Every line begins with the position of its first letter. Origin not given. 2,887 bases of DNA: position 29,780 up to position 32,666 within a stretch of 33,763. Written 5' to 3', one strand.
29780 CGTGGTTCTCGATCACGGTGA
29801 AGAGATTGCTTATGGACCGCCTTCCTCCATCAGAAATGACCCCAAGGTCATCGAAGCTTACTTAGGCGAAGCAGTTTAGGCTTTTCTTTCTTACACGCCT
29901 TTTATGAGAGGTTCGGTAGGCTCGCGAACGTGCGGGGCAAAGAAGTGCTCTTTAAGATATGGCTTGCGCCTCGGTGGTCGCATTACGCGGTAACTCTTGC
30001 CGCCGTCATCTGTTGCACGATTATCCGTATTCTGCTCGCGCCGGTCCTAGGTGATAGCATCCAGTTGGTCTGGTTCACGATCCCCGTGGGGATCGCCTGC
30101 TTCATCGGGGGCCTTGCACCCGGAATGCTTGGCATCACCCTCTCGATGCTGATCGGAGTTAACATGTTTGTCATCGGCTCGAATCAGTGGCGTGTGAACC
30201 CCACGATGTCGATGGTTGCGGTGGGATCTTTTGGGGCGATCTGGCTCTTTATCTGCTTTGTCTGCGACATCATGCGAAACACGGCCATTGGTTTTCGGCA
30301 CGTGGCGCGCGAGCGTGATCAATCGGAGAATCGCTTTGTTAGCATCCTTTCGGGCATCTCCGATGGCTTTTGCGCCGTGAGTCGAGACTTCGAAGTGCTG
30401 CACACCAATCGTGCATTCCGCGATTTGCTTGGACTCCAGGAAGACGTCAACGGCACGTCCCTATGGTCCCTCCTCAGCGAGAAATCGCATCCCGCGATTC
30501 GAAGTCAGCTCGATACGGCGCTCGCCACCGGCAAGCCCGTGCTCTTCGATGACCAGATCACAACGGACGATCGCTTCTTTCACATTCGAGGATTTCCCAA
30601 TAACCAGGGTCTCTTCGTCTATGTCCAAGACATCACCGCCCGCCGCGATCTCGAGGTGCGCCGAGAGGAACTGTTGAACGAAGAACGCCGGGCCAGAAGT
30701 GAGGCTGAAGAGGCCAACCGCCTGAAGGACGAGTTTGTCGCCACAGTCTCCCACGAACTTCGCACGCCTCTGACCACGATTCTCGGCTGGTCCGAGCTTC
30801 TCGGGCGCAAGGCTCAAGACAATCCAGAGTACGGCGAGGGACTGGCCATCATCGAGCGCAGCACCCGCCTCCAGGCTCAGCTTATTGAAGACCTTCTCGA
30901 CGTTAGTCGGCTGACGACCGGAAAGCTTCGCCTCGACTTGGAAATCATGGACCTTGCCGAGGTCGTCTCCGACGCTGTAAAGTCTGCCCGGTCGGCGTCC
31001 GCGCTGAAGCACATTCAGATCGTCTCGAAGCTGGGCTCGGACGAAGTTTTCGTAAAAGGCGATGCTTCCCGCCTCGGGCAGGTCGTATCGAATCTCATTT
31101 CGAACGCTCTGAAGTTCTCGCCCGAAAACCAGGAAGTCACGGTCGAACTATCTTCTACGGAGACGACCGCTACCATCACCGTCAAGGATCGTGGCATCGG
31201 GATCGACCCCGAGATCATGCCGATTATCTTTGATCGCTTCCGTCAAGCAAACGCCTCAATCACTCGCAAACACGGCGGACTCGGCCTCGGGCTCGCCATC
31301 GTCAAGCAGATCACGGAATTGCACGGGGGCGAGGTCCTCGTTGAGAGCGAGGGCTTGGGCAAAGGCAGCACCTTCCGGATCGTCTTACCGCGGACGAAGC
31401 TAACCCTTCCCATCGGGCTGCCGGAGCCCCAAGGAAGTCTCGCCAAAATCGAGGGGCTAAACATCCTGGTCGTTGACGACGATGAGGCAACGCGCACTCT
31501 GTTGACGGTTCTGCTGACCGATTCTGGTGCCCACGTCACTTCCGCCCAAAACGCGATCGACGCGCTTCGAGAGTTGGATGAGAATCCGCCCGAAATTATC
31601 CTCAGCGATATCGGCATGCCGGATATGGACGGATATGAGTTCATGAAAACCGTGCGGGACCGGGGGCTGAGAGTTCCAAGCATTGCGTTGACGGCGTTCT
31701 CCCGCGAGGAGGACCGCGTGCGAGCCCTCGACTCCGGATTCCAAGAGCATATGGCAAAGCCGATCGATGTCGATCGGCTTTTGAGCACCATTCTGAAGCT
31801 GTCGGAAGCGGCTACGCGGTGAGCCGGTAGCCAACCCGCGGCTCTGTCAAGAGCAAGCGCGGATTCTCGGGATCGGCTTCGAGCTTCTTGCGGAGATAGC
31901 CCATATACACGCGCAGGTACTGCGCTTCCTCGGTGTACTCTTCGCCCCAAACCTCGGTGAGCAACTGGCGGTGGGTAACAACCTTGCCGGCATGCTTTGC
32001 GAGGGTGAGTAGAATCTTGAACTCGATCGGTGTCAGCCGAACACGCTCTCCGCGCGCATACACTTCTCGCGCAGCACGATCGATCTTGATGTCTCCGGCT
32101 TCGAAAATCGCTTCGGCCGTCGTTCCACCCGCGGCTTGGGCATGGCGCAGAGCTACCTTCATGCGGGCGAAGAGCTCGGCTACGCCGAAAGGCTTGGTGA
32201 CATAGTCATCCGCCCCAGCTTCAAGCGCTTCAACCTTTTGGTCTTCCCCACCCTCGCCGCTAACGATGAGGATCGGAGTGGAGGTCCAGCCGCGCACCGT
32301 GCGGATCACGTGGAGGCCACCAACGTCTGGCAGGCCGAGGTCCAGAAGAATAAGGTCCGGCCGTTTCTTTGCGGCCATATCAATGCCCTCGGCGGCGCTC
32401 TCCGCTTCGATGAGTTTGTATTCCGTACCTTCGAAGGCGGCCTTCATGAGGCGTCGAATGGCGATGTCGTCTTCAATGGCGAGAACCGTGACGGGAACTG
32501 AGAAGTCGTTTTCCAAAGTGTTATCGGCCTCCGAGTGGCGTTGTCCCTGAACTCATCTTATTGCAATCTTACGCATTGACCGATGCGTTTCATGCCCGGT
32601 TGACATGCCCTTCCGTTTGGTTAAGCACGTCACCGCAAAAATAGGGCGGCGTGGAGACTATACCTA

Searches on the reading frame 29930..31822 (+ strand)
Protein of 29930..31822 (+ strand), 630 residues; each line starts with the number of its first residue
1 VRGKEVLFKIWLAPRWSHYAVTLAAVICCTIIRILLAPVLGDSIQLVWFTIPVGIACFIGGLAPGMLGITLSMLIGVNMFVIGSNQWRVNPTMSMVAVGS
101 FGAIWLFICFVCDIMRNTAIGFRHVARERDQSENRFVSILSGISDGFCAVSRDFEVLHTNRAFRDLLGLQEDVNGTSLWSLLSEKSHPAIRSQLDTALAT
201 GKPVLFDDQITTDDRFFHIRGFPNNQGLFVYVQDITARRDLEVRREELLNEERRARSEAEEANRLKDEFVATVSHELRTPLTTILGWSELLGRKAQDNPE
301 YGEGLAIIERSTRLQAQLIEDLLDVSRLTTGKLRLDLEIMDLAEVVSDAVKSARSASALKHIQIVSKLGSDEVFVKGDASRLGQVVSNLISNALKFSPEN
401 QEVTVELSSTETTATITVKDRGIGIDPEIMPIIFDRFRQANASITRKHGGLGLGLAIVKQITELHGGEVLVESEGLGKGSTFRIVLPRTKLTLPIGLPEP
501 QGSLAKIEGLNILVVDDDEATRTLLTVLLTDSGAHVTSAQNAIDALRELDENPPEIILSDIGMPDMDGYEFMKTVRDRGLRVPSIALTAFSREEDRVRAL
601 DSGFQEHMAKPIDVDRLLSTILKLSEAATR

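Call 65: search_protein_families(library=pfam, proteins=[window:29930-31822:+], max_evalue=0.00001)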
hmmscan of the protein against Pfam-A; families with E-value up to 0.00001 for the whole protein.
window:29930-31822:+ (630 aa): 5 families
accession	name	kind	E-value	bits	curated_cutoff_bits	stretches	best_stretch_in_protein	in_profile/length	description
PF02518.31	HATPase_c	-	1.9e-31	109.2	26.4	1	377-489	1-110/111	Histidine kinase-, DNA gyrase B-, and HSP90-like ATPase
PF00072.30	Response_reg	-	3.8e-26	91.9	30.2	1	512-621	1-110/111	Response regulator receiver domain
PF00512.31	HisKA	-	7.8e-19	67.9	26.9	1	266-331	2-66/66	His Kinase A (phospho-acceptor) domain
PF08448.16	PAS_4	-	1.6e-12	48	23.1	1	141-239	2-109/110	PAS fold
PF00989.32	PAS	-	7.7e-06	26.3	22.6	0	135-218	2-88/113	PAS fold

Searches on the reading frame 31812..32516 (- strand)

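Call 65: search_protein_families(library=pfam, proteins=[window:31812-32516:-], max_evalue=0.00001)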
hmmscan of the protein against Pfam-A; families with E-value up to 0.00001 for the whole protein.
window:31812-32516:- (234 aa): 2 families
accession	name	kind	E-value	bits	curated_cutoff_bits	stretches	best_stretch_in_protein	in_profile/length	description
PF00072.30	Response_reg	-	1.1e-25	90.4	30.2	1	11-119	1-110/111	Response regulator receiver domain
PF00486.34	Trans_reg_C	-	1.8e-24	86.1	26.2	1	156-232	1-77/77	Transcriptional regulatory protein, C terminal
